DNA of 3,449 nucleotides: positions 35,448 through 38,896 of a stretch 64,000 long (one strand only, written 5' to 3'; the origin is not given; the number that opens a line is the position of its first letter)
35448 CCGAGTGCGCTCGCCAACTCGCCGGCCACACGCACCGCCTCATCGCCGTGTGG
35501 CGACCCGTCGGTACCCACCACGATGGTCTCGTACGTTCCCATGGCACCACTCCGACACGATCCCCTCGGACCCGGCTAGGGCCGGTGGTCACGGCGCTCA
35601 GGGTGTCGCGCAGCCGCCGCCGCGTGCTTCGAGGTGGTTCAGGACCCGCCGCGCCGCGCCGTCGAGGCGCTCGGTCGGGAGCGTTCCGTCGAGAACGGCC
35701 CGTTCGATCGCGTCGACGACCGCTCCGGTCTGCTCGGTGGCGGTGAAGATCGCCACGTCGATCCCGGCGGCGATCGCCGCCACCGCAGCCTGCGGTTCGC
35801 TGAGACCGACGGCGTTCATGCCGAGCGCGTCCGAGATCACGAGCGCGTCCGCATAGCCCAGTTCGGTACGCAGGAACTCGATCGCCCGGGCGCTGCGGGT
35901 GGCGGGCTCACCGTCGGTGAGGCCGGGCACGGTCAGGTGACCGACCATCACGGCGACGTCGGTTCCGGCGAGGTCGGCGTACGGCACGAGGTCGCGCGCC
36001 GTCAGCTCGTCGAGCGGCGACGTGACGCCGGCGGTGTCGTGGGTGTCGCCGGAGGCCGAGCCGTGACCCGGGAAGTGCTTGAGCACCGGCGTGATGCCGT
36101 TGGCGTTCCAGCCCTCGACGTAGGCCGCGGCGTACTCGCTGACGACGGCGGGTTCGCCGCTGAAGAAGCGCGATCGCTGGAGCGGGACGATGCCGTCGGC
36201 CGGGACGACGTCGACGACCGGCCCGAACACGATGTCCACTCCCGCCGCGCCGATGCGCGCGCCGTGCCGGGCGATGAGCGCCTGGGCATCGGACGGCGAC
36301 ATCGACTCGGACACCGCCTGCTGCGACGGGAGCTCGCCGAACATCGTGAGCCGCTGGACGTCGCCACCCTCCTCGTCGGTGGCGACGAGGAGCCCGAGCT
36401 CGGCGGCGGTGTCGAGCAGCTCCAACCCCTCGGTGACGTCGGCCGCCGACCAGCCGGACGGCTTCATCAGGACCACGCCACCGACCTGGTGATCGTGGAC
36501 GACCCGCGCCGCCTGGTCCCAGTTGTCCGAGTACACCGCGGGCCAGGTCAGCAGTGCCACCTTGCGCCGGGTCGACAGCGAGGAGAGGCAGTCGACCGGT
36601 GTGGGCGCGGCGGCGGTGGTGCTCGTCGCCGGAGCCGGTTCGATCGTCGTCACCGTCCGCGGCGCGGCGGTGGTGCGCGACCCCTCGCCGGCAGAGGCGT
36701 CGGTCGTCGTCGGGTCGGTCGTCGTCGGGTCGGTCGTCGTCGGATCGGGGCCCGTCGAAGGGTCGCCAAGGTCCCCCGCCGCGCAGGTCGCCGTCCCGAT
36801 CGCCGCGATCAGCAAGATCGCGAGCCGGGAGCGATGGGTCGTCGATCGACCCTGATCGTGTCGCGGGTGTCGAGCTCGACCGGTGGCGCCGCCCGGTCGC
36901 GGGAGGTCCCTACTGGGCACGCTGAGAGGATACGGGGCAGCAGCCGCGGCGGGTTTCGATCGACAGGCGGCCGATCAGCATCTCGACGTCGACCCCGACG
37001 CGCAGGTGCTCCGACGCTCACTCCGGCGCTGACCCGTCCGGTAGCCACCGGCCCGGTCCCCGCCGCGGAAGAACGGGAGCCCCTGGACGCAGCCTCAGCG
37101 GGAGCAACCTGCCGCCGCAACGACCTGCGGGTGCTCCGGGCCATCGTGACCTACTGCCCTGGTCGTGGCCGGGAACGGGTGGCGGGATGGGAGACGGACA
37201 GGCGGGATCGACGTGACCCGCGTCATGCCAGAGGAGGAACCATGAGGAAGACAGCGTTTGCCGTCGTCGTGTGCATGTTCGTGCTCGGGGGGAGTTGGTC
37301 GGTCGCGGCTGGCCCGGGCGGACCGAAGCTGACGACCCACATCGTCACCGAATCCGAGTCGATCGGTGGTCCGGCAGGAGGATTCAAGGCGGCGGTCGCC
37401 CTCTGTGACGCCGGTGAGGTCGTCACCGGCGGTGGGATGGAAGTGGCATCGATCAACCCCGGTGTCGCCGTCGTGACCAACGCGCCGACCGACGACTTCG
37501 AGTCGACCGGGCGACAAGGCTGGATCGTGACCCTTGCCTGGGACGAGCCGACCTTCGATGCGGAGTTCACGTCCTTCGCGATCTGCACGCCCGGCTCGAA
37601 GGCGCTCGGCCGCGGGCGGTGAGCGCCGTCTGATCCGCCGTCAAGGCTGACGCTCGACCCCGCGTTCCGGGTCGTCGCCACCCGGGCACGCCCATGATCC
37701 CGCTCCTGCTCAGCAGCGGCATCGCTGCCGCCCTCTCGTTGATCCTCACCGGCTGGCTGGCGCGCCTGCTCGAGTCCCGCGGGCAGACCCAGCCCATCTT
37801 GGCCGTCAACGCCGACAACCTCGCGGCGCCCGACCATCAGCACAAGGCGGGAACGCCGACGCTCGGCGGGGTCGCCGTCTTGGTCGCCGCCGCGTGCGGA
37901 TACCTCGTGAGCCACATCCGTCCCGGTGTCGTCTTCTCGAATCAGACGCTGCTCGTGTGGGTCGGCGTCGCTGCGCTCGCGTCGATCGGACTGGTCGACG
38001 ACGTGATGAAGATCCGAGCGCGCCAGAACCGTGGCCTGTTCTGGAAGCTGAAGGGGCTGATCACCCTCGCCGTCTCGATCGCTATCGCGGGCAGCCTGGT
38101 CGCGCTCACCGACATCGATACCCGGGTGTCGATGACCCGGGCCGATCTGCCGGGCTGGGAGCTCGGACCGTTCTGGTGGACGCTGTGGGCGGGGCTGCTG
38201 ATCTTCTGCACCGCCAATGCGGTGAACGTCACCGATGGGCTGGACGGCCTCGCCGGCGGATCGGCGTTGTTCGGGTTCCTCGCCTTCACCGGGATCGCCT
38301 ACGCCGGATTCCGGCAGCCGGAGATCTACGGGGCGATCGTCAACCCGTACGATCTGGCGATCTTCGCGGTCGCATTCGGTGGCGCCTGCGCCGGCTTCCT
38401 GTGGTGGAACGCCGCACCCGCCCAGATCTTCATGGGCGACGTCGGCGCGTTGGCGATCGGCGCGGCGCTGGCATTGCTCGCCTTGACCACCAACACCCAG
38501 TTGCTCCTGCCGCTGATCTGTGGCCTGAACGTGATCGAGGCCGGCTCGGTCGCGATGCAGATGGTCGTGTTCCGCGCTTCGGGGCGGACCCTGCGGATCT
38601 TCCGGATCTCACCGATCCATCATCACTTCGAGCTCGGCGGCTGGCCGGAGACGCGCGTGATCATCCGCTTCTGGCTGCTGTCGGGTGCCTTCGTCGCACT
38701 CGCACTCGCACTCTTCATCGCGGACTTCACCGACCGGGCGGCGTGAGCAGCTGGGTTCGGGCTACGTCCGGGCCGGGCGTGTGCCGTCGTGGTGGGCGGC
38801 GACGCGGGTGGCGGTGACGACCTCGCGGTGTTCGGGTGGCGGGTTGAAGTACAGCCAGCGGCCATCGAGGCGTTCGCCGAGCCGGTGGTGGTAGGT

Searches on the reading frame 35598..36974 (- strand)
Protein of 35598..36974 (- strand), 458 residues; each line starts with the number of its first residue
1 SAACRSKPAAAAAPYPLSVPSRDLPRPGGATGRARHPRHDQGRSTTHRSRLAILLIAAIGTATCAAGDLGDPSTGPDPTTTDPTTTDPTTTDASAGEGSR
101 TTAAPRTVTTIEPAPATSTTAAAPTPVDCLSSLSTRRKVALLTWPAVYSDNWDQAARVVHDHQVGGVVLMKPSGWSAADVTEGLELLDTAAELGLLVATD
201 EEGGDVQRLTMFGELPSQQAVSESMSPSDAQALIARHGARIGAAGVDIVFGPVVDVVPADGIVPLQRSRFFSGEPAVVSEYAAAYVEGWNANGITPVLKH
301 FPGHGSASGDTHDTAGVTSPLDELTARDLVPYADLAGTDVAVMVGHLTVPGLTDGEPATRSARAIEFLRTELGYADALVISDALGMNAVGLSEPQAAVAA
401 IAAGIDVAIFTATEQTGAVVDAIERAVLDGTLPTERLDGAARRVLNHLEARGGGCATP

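Call 40: search_protein_families(library=ncbifam, proteins=[window:35598-36974:-], max_evalue=1e-10)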
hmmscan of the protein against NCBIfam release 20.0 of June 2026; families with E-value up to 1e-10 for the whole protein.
window:35598-36974:- (458 aa): 2 families
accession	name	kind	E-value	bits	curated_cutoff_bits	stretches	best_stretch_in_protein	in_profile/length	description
NF003740.0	PRK05337.1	equivalog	9.4e-39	133.5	207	1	155-422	18-293/340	beta-N-acetylhexosaminidase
NF052329.1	XyloArabinsidase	equivalog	3.3e-13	48.6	1050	1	231-449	127-342/750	beta-xylosidase/alpha-l-arabinosidase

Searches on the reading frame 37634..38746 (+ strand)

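Call 40: search_protein_families(library=ncbifam, proteins=[window:37634-38746:+], max_evalue=1e-10)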
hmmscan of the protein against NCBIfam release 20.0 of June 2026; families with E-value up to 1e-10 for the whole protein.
window:37634-38746:+ (370 aa): 2 families
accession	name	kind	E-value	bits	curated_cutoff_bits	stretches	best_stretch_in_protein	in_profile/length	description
TIGR00445.1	mraY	equivalog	4.2e-69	233.5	192.05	1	66-359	26-316/321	phospho-N-acetylmuramoyl-pentapeptide-transferase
NF053644.1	MraY_archaea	equivalog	5.3e-27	95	450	1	171-358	172-340/340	pseudomurein biosynthesis MraY family phospho-N-acetylmuramoyl-pentapeptide-transferase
